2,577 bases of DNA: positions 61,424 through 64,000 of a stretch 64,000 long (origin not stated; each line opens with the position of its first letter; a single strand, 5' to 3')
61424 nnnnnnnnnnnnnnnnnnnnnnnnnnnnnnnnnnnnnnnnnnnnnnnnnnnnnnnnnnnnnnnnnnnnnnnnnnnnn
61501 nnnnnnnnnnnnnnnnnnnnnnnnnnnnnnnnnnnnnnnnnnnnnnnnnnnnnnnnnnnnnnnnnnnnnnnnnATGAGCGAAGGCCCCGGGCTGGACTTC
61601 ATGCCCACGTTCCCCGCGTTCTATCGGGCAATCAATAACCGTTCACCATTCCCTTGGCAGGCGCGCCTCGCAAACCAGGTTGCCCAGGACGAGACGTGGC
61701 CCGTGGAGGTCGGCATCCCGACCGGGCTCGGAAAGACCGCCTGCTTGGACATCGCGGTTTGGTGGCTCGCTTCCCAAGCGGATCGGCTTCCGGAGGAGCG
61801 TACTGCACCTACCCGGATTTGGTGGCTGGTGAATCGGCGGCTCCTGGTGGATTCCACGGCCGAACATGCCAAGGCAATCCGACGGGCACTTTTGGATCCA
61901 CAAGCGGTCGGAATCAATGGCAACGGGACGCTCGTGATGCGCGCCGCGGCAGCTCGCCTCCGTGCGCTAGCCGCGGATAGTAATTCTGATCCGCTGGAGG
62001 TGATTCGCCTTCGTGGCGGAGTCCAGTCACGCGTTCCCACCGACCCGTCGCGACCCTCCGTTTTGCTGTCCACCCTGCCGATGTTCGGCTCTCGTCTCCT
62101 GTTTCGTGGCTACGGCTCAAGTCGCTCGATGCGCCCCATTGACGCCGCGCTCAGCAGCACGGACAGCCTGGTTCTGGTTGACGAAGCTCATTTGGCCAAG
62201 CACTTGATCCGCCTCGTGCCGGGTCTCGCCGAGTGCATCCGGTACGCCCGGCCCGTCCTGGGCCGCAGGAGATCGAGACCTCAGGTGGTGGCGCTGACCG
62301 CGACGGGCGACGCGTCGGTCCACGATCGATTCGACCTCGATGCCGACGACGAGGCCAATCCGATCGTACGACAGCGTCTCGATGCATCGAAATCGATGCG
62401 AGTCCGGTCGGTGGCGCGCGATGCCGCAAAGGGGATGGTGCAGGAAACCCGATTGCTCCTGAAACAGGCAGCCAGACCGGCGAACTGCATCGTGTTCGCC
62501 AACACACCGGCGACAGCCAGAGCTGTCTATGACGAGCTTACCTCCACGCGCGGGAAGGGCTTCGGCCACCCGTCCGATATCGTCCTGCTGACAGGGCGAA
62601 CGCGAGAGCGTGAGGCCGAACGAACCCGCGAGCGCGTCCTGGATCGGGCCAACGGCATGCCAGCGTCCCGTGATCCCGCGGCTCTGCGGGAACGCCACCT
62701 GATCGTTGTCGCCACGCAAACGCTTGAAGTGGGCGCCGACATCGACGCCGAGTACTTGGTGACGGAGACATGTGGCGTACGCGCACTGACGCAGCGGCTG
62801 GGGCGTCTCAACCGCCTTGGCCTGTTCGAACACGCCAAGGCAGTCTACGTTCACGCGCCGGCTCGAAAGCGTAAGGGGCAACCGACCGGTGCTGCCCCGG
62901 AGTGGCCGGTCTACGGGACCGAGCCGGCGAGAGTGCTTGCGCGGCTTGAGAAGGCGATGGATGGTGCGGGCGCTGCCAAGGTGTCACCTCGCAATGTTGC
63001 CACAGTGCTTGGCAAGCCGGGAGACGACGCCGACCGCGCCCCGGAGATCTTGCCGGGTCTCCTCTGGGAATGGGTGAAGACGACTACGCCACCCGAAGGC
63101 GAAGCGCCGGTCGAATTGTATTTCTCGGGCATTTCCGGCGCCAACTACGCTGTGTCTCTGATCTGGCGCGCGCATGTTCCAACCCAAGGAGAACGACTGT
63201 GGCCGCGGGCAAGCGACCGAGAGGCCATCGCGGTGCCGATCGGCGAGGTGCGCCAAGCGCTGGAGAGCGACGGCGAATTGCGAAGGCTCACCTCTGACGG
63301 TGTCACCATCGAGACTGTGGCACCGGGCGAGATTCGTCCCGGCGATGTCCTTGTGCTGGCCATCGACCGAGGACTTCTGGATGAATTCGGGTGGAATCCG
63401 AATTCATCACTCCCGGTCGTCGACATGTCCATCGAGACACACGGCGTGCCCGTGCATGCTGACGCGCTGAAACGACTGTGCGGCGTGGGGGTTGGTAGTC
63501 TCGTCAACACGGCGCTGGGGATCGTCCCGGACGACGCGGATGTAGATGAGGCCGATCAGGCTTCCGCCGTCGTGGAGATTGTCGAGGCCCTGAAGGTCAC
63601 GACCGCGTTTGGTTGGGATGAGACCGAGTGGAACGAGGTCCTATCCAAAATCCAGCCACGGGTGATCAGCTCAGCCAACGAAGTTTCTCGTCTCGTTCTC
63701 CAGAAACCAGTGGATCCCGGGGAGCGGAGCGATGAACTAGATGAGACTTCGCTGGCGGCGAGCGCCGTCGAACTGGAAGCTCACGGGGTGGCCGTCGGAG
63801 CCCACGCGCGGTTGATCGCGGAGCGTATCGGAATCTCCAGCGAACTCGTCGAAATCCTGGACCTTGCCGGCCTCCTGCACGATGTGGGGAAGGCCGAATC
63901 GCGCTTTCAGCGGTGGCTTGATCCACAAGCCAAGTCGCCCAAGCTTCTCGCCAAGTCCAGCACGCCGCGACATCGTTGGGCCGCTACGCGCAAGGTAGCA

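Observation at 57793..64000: Type I-G(I-U)-like cas operon in the order csb1-csb2-cas3 with no large subunit upstream and no CRISPR array in view; divergent DUF45 metallopeptidase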

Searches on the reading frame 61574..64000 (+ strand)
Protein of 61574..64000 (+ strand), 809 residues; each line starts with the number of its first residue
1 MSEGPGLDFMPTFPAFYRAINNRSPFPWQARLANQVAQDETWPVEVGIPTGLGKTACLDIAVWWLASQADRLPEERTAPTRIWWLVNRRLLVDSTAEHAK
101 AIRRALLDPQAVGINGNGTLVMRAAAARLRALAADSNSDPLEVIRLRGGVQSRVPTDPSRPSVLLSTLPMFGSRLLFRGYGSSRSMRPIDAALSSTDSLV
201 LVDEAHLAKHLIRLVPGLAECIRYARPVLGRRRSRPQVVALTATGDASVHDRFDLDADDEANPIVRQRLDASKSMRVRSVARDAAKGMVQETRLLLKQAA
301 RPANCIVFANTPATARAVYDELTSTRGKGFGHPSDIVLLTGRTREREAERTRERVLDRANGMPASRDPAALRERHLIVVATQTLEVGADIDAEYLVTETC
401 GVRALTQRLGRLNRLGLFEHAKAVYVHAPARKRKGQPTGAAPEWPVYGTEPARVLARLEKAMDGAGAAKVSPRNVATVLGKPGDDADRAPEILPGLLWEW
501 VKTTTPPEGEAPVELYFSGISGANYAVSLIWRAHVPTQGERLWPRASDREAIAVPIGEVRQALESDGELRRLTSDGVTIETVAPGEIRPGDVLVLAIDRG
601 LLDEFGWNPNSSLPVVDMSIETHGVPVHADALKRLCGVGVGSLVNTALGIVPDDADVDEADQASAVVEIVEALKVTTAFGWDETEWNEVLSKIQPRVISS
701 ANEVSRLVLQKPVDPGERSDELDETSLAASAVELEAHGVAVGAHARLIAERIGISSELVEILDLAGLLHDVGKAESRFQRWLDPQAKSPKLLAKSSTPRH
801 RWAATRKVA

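Call 7: search_protein_families(library=ncbifam, proteins=[window:61574-64000:+], max_evalue=0.01)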
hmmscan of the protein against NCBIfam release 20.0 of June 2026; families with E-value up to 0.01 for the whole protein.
window:61574-64000:+ (809 aa): 7 families
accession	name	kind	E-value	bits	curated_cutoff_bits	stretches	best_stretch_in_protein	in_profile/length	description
TIGR02621.3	cas3_GSU0051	exception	6.6e-151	504.9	400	1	13-805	2-745/854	type I-G CRISPR-associated helicase/endonuclease Cas3g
TIGR01587.1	cas3_core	equivalog_domain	1.6e-18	67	102.45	1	198-434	126-339/358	CRISPR-associated helicase Cas3'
NF007248.0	PRK09694.1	equivalog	1.1e-09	36.9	569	1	251-414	516-661/878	CRISPR-associated helicase/endonuclease Cas3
TIGR01596.1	cas3_HD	equivalog_domain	6.6e-09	36.1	43.45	1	734-786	1-54/178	CRISPR-associated endonuclease Cas3''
TIGR02562.1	cas3_yersinia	equivalog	2.3e-08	32.4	565.95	1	762-806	116-157/1110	type I-F CRISPR-associated helicase Cas3f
TIGR03158.1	cas3_cyano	exception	8.8e-05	21.8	69.1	1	374-412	318-356/357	type I-D CRISPR-associated helicase Cas3'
TIGR00277.1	HDIG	domain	0.0007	19.4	27.6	1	735-777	6-45/84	HDIG domain-containing metalloprotein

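Call 8: search_protein_families(library=pfam, proteins=[window:61574-64000:+], max_evalue=0.01)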
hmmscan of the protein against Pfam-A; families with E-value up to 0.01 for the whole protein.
window:61574-64000:+ (809 aa): 4 families
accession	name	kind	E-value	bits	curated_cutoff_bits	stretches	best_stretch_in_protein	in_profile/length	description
PF22590.2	Cas3-like_C_2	-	1.6e-16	60.9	27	1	304-414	4-103/106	CRISPR-associated nuclease/helicase Cas3, C-terminal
PF01966.28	HD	-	7.7e-05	23.4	22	1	737-775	4-40/116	HD domain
PF00270.35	DEAD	-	0.00032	20.9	26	0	29-246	4-161/167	DEAD/DEAH box helicase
PF08668.18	HDOD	-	0.00064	19.7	22.9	1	727-773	88-132/196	HDOD domain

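Call 12: find_related_loci(query=window:61574-64000:+, collection=genome_contigs, flank=10000)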
Query window:61574-64000:+ (809 aa) in genome_contigs; peptide patterns used: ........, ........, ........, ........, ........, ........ (x = any residue, [..] = any of these).
599 stretches matched a pattern (row limit reached: there are more); 18 encode a relative of the query (tblastn E <= 1e-3); 18 distinct loci.
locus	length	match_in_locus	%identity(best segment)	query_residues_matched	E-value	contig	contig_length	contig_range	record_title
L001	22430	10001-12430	62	1-809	0e+0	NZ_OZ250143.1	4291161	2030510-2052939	MAG: Candidatus Palauibacter sp. isolate 48ff9d69-b9c1-46bb-834c-a9f20826d9c9 chromosome 1, complete sequence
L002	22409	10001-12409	62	3-809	0e+0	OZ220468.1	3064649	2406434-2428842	MAG: Longimicrobiales bacterium isolate ddfa3c06-a013-4680-9539-8883dc2ec397 genome assembly, chromosome: 1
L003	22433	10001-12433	62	1-809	0e+0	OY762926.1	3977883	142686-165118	MAG: Gemmatimonadota bacterium isolate 6e3ee631-f785-49ea-85f7-2f24cfa146af genome assembly, chromosome: 1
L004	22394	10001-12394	60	13-809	0e+0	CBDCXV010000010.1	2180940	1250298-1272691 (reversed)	MAG: Candidatus Latescibacterota bacterium isolate a04b77f4-1c6a-4467-bb03-95175eeb39fb genome assembly, contig: contig_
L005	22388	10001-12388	60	13-809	0e+0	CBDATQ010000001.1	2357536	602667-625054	MAG: Spirochaetia bacterium isolate a15d9f8d-dc76-4eb1-89a5-0bc88780a661 genome assembly, contig: contig_1, whole genome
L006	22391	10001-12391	60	3-809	0e+0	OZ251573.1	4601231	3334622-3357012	MAG: Spirochaetia bacterium isolate 136ba4c7-3ba6-41ec-ab90-2fabde2105be genome assembly, chromosome: 1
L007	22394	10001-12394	57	10-806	0e+0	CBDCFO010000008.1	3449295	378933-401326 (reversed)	MAG: Bryobacterales bacterium isolate 36edf40f-bfcd-40a8-9d79-f36e49b9d440 genome assembly, contig: contig_8, whole geno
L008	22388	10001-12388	55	10-809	0e+0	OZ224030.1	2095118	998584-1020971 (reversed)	MAG: Bryobacterales bacterium isolate 7c2e36ee-14bd-451a-b5bf-70b98c7e11c2 genome assembly, chromosome: 1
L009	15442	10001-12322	55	12-787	0e+0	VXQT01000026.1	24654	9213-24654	MAG: Chloroflexi bacterium isolate SB0664_bin_15 NODE_1270_length_24654_cov_93.890036, whole genome shotgun sequence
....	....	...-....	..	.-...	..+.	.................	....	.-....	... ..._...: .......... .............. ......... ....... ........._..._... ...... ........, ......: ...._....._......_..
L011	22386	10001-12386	64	11-809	0e+0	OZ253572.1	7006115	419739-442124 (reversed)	MAG: Spirochaetia bacterium isolate 72bb51b6-cb5f-447a-8604-6b23f49a98cc genome assembly, chromosome: 1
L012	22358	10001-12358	53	6-796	0e+0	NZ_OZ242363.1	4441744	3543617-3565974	MAG: Candidatus Poriferisodalis sp. isolate 3ecd5611-abd8-4ec1-8e8b-c033b5c04d4f chromosome 1, complete sequence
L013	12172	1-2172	54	79-809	0e+0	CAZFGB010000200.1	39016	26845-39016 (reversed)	MAG TPA_asm: uncultured Pseudomonadales bacterium isolate SRP338948_co1_153 genome assembly, contig: k141_524127, whole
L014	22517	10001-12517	49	10-809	0e+0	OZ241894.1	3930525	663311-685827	MAG: Candidatus Aldehydirespirator sp. isolate 59d5e5b9-c534-4d11-b37b-78d6acc4b690 genome assembly, chromosome: 1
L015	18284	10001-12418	57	10-809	0e+0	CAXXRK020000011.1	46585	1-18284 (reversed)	MAG: Bryobacterales bacterium isolate 7c2e36ee-14bd-451a-b5bf-70b98c7e11c2 genome assembly, contig: contig_11, whole gen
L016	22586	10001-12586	49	10-809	0e+0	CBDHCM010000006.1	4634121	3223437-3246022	MAG: Candidatus Aldehydirespirator sp. isolate 36171f10-6b1c-407a-8267-17b84cd7c53a genome assembly, contig: chromosome_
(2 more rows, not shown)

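Call 15: search_protein_families(library=ncbifam, proteins=[L007:12775-13677:+, L007:13674-14291:+, L007:14195-15295:+, L007:15299-15592:+, L015:12793-13758:+, L001:12808-13713:+, L016:12952-13920:+], max_evalue=0.01)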
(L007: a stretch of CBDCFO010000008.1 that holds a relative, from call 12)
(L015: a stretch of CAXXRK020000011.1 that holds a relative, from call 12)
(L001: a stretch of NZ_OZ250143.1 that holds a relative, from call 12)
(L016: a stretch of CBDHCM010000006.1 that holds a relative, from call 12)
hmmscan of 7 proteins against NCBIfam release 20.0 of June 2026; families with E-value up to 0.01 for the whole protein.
L007:12775-13677:+ (300 aa): 1 family
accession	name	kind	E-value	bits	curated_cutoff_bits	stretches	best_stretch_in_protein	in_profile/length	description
NF049934.1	adjac_Cas3_IG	equivalog_domain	3.1e-19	69.7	65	1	9-287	2-290/299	type I-G CRISPR-associated protein, Cas3-extension family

L007:13674-14291:+ (205 aa): 4 families
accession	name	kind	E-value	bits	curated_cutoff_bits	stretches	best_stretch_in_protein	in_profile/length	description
NF049935.1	cas4g_cas1g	exception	8.3e-40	136.8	560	1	7-184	2-192/546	CRISPR-associated endonuclease Cas4g/Cas1g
TIGR00372.1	cas4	equivalog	1e-35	123.2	65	1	8-183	2-180/180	CRISPR-associated protein Cas4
TIGR04328.1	cas4_PREFRAN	exception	6.9e-08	32.7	70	1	9-181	3-175/178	type V CRISPR-associated protein Cas4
TIGR03491.1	TIGR03491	subfamily_domain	8.2e-06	25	97.45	1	87-182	111-205/462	TM0106 family RecB-like putative nuclease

L007:14195-15295:+ (366 aa): 9 families
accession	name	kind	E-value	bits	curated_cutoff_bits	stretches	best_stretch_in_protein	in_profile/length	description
TIGR03640.1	cas1_DVULG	exception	2.3e-103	346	385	1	31-364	2-339/340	type I-C CRISPR-associated endonuclease Cas1c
NF049935.1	cas4g_cas1g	exception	2.1e-83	280.7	560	1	28-364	210-544/546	CRISPR-associated endonuclease Cas4g/Cas1g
TIGR00287.1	cas1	equivalog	1.6e-73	247.6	71.7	1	34-360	1-326/327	CRISPR-associated endonuclease Cas1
TIGR04093.1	cas1_CYANO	exception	2.2e-73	247.1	385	1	34-365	2-333/334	type I-D CRISPR-associated endonuclease Cas1d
TIGR03983.1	cas1_MYXAN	equivalog_domain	8.3e-56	189.4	358.05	1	33-350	12-331/347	type I-MYXAN CRISPR-associated endonuclease Cas1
TIGR03641.1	cas1_HMARI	exception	2.3e-37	129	304.1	1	41-363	8-320/324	type I-B CRISPR-associated endonuclease Cas1b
TIGR04329.1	cas1_PREFRAN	exception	1.7e-22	79.9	300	1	42-298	16-261/317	type V CRISPR-associated endonuclease Cas1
TIGR03639.1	cas1_NMENI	exception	1.7e-14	53.8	120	1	34-291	3-237/278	type II CRISPR-associated endonuclease Cas1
TIGR03638.1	cas1_ECOLI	exception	9.2e-11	41.5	215.6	2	35-141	14-119/269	type I-E CRISPR-associated endonuclease Cas1e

L007:15299-15592:+ (97 aa): 1 family
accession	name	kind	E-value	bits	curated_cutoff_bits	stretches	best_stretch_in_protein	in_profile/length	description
TIGR01573.1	cas2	equivalog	4.1e-15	55.8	24.5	1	1-90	1-88/96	CRISPR-associated endonuclease Cas2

L015:12793-13758:+ (321 aa): 1 family
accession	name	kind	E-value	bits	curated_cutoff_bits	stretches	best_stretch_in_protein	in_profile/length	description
NF049934.1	adjac_Cas3_IG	equivalog_domain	1.2e-12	48.1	65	1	17-270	12-267/299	type I-G CRISPR-associated protein, Cas3-extension family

L001:12808-13713:+ (301 aa): 1 family
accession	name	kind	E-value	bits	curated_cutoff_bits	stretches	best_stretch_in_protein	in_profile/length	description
NF049934.1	adjac_Cas3_IG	equivalog_domain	8.4e-16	58.5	65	1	7-285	2-288/299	type I-G CRISPR-associated protein, Cas3-extension family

L016:12952-13920:+ (322 aa): 1 family
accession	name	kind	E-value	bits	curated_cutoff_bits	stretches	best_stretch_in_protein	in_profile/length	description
NF049934.1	adjac_Cas3_IG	equivalog_domain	3.6e-10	40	65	1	17-299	11-287/299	type I-G CRISPR-associated protein, Cas3-extension family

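Call 16: search_protein_families(library=pfam, proteins=[L007:12775-13677:+, L007:13674-14291:+, L007:14195-15295:+, L007:15299-15592:+, L015:12793-13758:+, L001:12808-13713:+, L016:12952-13920:+], max_evalue=0.01)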
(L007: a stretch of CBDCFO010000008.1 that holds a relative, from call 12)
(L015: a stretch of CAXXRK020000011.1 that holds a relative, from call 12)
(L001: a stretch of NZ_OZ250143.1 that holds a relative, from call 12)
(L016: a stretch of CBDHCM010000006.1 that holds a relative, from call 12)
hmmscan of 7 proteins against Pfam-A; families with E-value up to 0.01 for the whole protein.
L007:12775-13677:+ (300 aa): 0 families

L007:13674-14291:+ (205 aa): 2 families
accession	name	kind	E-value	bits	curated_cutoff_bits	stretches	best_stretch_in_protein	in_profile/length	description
PF01930.23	Cas_Cas4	-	1.7e-24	87.2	22.7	1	10-182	3-159/160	Domain of unknown function DUF83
PF12705.13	PDDEXK_1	-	4.6e-10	40.3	22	1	64-181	111-246/247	PD-(D/E)XK nuclease superfamily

L007:14195-15295:+ (366 aa): 1 family
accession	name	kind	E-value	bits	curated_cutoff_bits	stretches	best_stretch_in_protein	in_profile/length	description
PF01867.21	Cas_Cas1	-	1.6e-86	290.5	22.3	1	35-320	1-282/283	CRISPR associated protein Cas1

L007:15299-15592:+ (97 aa): 1 family
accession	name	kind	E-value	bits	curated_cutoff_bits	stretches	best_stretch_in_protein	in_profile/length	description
PF09827.14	CRISPR_Cas2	-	3.3e-22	78.9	23.8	1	1-72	1-66/74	CRISPR associated protein Cas2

L015:12793-13758:+ (321 aa): 0 families

L001:12808-13713:+ (301 aa): 0 families

L016:12952-13920:+ (322 aa): 0 families

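Call 18: find_homologous_proteins(query=window:61574-64000:+, max_evalue=1e-20)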
Query window:61574-64000:+ (809 aa): 2233 proteins with E <= 1e-20 among 8000 candidates; the best 120 are listed.
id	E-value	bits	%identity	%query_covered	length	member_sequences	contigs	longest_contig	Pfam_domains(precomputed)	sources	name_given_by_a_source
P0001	0.0e+0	1780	100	100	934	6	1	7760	PF01966.29,PF18019.8,PF22590.3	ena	-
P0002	0.0e+0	1584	89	100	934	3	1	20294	PF01966.29,PF18019.8,PF22590.3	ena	-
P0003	0.0e+0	1579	88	100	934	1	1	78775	PF01966.29,PF18019.8,PF22590.3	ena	-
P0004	0.0e+0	1575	88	100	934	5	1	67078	PF01966.29,PF18019.8,PF22590.3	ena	-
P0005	0.0e+0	1567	88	100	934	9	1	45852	PF18019.8,PF22590.3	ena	-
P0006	0.0e+0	1549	87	100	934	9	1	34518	PF01966.29,PF18019.8,PF22590.3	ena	-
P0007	0.0e+0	1548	87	100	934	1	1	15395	PF01966.29,PF18019.8,PF22590.3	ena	-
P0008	0.0e+0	1547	86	100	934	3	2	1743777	PF18019.8,PF22590.3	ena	-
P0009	0.0e+0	1546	87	100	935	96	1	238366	PF01966.29,PF18019.8,PF22590.3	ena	-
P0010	0.0e+0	1546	87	100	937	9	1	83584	PF01966.29,PF18019.8,PF22590.3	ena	-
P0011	0.0e+0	1543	87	100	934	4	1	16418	PF01966.29,PF18019.8,PF22590.3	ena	-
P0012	0.0e+0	1542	86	100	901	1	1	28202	PF01966.29,PF18019.8,PF22590.3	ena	-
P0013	0.0e+0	1538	87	100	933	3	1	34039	PF18019.8,PF22590.3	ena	-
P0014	0.0e+0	1534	87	100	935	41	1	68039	PF01966.29,PF18019.8,PF22590.3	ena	-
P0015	0.0e+0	1509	84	100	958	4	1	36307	PF01966.29,PF18019.8,PF22590.3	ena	-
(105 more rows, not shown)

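Call 19: find_encoding_contigs(protein=P0001, flank=10000, max_places=6)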
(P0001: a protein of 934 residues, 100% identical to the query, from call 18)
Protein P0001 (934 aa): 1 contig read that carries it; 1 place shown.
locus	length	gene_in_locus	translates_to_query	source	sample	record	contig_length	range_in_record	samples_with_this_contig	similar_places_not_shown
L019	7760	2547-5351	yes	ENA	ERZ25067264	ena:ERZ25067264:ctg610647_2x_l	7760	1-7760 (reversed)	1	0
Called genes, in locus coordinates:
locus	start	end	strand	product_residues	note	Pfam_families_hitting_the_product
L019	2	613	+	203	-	?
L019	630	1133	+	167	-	-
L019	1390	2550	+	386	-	PF09609:Cas_GSU0054 (faint)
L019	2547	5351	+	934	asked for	PF22590:Cas3-like_C_2, PF18019:Cas3_HD (weak), PF01966:HD (weak)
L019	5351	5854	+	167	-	-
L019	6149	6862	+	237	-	PF01930:Cas_Cas4, PF12705:PDDEXK_1 (weak)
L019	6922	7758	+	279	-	?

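Call 20: find_encoding_contigs(protein=P0009, flank=10000, max_places=4)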
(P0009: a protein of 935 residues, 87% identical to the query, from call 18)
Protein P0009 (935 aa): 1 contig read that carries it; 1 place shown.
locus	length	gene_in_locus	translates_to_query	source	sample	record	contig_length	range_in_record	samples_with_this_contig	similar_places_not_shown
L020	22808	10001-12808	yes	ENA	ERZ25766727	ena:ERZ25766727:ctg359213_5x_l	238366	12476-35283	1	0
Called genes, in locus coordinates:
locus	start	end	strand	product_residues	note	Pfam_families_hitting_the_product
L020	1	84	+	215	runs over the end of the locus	-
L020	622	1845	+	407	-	PF13356:Arm-DNA-bind_3, PF22022:Phage_int_M, PF00589:Phage_integrase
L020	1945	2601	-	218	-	-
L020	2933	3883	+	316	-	PF05598:DUF772, PF01609:DDE_Tnp_1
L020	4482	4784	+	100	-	-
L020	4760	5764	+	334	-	PF00872:Transposase_mut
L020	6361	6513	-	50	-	-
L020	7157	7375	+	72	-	-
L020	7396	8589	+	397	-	PF09617:Cas_GSU0053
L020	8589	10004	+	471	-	PF09609:Cas_GSU0054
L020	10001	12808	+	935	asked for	PF22590:Cas3-like_C_2, PF18019:Cas3_HD, PF01966:HD (weak)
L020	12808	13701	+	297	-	-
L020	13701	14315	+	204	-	PF01930:Cas_Cas4, PF12705:PDDEXK_1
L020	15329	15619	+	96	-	PF09827:CRISPR_Cas2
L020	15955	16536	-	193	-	-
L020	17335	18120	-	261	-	-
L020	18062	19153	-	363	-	-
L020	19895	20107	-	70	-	PF04899:MbeD_MobD, PF20667:Sec10_N (weak)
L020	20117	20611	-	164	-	-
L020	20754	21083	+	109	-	-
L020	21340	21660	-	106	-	PF21983:NikA-like, PF05713:MobC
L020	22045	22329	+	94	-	-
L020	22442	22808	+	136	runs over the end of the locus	-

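Call 34: find_homologous_proteins(query=L020:12808-13698:+, max_evalue=0.001)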
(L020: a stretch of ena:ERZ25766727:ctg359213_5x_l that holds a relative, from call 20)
Query L020:12808-13698:+ (297 aa): 1048 proteins with E <= 0.001 among 6281 candidates; the best 120 are listed.
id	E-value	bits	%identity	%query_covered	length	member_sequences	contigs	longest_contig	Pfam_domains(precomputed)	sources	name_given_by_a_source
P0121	4.1e-195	665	100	100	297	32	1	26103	-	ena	-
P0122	7.8e-156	536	80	100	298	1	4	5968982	-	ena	-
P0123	1.3e-153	529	80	100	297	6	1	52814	-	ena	-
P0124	2.0e-153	529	80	100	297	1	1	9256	-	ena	-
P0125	1.4e-148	513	79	100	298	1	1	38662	-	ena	-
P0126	1.4e-145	503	76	100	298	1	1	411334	-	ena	-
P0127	6.0e-139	481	72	100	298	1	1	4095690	-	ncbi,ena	-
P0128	3.1e-127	442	69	100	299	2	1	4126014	-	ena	-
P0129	6.2e-126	438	69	100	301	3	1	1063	-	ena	-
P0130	1.6e-125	437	69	100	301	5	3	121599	-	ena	-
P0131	2.4e-125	436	69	100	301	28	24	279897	-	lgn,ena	-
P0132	1.4e-124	434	68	100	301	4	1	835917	-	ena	-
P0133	2.0e-124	433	69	100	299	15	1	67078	-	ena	-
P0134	8.5e-122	425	67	100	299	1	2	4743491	-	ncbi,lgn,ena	-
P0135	2.1e-121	423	67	100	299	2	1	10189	-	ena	-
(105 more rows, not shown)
